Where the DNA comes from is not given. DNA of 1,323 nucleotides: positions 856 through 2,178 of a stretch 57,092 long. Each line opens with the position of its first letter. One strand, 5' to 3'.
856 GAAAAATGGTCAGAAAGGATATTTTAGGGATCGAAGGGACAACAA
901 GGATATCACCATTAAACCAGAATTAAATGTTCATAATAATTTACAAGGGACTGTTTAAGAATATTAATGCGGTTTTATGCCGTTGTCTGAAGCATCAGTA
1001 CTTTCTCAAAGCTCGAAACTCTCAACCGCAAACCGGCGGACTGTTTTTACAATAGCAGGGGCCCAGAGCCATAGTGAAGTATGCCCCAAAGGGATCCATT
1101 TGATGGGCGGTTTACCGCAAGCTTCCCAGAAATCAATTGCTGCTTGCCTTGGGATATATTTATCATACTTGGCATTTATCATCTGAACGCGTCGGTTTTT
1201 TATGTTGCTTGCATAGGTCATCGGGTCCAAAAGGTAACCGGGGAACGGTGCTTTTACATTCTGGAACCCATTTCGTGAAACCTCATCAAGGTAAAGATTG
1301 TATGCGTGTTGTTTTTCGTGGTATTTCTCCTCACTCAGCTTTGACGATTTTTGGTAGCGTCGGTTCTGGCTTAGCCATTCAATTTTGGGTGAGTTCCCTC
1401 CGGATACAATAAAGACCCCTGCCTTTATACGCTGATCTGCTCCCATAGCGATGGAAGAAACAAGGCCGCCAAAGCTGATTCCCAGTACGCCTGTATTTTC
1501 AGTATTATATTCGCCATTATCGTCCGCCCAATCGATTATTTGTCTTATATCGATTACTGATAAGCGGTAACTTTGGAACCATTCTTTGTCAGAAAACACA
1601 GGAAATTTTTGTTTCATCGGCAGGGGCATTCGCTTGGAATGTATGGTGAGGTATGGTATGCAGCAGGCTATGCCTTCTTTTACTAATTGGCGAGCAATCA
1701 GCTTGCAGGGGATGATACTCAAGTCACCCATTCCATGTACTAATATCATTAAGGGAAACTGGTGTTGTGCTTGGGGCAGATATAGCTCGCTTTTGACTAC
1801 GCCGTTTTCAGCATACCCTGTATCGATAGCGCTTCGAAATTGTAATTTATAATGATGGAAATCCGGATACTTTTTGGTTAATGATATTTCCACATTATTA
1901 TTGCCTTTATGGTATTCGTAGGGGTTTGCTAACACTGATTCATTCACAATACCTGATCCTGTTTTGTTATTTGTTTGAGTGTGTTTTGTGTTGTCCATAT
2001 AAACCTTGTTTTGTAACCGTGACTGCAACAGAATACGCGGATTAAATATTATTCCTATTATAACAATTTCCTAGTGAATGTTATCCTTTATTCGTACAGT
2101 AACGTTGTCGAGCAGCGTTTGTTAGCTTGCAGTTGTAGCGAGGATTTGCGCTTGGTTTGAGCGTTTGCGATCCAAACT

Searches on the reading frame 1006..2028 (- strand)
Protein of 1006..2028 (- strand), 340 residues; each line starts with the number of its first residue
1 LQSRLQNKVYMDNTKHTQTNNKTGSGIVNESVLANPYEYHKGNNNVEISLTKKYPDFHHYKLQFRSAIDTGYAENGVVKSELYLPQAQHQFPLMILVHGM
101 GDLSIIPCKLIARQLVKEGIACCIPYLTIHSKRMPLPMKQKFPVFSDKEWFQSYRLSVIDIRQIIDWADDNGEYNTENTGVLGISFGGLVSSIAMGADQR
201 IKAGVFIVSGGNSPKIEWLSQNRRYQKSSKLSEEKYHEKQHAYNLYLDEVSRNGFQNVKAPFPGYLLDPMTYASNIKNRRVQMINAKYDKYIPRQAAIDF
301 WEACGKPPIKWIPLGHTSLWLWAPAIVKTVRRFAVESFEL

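Call 33: search_protein_families(library=ncbifam, proteins=[window:1006-2028:-], max_evalue=0.00001)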
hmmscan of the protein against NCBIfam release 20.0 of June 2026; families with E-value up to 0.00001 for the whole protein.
window:1006-2028:- (340 aa): 1 family
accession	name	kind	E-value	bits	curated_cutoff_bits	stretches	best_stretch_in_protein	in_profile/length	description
NF047337.1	hydrolase_RcgR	subfamily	2.1e-07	30.4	182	1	57-224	72-234/332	RcgR family putative quorum lactone hydrolase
